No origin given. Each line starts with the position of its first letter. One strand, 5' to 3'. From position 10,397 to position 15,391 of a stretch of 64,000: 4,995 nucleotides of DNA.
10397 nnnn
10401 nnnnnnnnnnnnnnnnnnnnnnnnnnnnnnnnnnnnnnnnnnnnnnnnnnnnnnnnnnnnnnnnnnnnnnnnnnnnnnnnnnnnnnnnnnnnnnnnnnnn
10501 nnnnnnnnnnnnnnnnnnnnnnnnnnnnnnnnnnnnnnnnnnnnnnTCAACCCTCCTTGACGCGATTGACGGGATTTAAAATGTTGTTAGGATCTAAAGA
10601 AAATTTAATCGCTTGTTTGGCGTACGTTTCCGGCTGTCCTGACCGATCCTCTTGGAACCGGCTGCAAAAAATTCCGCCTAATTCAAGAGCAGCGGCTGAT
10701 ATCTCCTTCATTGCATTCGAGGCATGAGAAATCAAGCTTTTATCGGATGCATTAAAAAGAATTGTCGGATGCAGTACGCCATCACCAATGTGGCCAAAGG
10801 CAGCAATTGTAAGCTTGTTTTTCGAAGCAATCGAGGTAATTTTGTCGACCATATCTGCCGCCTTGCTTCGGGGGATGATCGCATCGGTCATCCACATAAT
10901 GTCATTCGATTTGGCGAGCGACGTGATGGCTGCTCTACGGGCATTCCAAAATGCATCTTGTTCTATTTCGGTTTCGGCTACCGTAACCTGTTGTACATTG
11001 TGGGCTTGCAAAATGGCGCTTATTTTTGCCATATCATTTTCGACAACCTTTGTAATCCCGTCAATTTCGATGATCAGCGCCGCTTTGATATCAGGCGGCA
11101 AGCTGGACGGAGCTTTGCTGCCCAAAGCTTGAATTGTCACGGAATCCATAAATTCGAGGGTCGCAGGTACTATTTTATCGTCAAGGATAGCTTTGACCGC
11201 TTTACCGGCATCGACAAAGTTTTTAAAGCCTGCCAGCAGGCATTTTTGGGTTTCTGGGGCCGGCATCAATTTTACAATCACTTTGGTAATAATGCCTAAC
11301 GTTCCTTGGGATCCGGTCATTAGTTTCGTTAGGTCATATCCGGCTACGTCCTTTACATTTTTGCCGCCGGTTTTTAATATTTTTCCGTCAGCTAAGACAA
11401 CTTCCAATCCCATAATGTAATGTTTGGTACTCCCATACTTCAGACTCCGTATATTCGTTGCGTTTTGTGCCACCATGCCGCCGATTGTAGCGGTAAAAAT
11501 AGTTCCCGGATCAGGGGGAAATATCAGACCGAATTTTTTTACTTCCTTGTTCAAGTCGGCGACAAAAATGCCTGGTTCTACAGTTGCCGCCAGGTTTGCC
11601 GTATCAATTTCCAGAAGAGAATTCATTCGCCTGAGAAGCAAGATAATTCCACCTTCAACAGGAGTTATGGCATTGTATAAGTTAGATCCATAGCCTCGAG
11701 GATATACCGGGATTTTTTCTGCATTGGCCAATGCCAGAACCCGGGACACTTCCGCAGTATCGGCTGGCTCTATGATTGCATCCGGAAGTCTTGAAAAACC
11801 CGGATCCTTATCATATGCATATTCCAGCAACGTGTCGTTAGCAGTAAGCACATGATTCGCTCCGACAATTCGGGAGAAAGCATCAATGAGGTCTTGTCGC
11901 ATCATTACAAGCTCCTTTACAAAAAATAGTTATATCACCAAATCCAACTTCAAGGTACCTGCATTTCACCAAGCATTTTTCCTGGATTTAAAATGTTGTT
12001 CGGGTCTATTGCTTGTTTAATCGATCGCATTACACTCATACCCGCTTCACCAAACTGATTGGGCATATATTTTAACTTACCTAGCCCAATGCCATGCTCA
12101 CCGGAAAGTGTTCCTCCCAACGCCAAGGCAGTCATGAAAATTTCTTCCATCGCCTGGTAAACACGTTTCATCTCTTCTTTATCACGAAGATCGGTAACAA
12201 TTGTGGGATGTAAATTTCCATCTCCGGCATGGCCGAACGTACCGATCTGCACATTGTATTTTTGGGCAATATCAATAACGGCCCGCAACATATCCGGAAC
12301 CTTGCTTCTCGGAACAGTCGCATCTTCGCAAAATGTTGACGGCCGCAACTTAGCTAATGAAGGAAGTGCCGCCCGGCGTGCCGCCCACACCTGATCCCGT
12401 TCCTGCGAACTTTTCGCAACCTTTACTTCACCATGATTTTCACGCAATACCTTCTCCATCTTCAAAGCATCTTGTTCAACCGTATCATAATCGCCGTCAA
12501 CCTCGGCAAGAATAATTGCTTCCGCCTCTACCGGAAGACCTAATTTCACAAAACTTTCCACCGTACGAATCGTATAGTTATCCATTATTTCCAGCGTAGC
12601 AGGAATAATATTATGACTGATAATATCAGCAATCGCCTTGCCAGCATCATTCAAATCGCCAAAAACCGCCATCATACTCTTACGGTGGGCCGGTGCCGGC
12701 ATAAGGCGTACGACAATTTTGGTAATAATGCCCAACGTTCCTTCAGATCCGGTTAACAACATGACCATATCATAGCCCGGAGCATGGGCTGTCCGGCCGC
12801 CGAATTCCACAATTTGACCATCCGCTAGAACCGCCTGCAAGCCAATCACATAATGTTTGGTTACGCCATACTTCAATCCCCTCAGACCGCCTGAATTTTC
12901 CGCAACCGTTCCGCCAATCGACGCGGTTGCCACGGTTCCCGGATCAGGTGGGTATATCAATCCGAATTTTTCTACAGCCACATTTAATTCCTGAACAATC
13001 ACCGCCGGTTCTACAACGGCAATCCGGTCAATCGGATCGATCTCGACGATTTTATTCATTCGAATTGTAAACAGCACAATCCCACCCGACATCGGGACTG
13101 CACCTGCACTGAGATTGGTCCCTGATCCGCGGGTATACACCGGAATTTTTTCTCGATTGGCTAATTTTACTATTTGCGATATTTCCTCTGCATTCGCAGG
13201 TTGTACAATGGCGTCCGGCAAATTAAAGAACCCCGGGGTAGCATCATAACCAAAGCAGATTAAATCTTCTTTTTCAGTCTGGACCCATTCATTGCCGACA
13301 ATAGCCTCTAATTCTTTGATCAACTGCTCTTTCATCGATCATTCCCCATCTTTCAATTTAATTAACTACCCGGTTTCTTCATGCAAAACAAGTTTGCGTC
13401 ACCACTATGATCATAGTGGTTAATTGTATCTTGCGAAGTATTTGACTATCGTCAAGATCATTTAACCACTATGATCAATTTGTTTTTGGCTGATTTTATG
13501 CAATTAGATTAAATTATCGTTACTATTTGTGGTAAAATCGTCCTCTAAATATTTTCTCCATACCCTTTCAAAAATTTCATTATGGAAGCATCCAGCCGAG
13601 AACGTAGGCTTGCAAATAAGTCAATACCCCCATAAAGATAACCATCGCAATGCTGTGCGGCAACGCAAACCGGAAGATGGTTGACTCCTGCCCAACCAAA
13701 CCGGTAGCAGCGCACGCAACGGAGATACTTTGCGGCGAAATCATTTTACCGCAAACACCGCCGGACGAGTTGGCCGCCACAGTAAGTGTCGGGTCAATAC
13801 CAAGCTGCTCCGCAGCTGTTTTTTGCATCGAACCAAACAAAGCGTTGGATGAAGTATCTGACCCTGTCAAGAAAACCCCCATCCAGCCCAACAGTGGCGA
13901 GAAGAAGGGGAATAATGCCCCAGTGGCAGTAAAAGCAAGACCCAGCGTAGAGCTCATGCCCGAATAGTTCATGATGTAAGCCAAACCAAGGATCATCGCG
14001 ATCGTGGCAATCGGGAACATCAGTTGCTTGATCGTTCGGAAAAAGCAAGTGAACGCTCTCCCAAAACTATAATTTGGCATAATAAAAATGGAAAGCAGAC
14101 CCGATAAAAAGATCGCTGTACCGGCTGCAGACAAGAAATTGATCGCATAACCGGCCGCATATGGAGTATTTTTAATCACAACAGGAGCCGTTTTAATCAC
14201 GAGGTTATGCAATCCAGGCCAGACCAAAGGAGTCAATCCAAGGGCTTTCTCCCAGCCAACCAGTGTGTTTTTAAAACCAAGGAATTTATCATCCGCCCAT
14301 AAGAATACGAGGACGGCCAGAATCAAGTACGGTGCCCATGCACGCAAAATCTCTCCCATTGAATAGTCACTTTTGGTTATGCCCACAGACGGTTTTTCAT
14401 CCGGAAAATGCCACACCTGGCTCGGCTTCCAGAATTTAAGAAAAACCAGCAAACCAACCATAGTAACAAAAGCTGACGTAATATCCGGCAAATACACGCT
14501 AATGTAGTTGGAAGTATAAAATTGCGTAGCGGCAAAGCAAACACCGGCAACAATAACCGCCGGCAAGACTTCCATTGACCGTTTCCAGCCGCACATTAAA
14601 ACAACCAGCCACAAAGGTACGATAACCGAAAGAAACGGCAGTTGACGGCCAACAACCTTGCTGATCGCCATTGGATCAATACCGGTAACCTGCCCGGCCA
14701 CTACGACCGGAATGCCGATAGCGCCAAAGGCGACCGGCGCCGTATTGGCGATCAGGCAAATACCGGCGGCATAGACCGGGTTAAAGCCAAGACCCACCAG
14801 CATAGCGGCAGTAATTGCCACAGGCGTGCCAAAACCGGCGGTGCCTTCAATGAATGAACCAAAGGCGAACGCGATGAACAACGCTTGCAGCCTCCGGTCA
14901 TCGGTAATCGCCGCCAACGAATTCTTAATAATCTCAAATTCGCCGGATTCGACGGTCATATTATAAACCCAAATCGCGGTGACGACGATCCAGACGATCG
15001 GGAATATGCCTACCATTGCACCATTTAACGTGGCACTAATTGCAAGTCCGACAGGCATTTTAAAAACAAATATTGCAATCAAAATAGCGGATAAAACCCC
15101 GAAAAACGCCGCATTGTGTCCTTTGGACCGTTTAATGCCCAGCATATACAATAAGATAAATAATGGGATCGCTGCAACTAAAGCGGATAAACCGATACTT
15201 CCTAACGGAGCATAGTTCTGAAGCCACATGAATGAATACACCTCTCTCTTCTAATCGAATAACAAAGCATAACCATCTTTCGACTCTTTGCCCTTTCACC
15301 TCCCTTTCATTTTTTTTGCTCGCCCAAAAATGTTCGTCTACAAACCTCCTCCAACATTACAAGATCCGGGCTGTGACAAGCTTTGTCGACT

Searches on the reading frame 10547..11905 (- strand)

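Call 7: search_protein_families(library=pfam, proteins=[window:10547-11905:-])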
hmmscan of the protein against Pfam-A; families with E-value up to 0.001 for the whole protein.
window:10547-11905:- (452 aa): 2 families
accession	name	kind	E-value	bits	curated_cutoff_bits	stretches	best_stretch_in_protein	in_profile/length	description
PF02913.24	FAD-oxidase_C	-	1.1e-45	156.8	21.2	1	217-445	2-245/248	FAD linked oxidases, C-terminal domain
PF01565.28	FAD_binding_4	-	2.3e-41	141.2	26.4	1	41-180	1-139/139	FAD binding domain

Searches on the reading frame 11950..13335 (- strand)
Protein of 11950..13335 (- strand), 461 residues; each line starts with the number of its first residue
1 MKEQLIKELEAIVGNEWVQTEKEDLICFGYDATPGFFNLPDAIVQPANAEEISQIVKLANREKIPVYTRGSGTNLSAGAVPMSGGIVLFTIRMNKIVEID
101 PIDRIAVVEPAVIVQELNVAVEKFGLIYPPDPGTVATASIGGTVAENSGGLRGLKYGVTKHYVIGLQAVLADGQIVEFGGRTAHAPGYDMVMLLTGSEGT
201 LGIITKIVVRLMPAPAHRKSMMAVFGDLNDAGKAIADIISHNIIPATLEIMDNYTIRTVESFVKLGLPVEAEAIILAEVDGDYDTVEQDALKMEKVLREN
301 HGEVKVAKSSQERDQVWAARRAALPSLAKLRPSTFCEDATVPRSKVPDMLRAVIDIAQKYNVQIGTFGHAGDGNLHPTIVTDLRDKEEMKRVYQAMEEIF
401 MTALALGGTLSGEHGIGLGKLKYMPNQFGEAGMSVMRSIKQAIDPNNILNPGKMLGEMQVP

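Call 7: search_protein_families(library=pfam, proteins=[window:11950-13335:-])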
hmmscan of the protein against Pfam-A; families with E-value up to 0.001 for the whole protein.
window:11950-13335:- (461 aa): 2 families
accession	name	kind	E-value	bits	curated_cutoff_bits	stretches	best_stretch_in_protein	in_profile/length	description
PF02913.24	FAD-oxidase_C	-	3.9e-74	249.9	21.2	1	215-454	2-248/248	FAD linked oxidases, C-terminal domain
PF01565.28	FAD_binding_4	-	3.1e-40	137.5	26.4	1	40-178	1-138/139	FAD binding domain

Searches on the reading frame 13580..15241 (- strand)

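Call 7: search_protein_families(library=pfam, proteins=[window:13580-15241:-])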
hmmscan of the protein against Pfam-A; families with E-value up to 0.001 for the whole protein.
window:13580-15241:- (553 aa): 2 families
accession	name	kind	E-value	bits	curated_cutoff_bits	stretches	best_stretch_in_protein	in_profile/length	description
PF02652.20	Lactate_perm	-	5.7e-175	583.5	27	1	18-544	1-522/522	L-lactate permease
PF03553.21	Na_H_antiporter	-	1.9e-06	27.8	23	1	371-539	123-300/303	Na+/H+ antiporter family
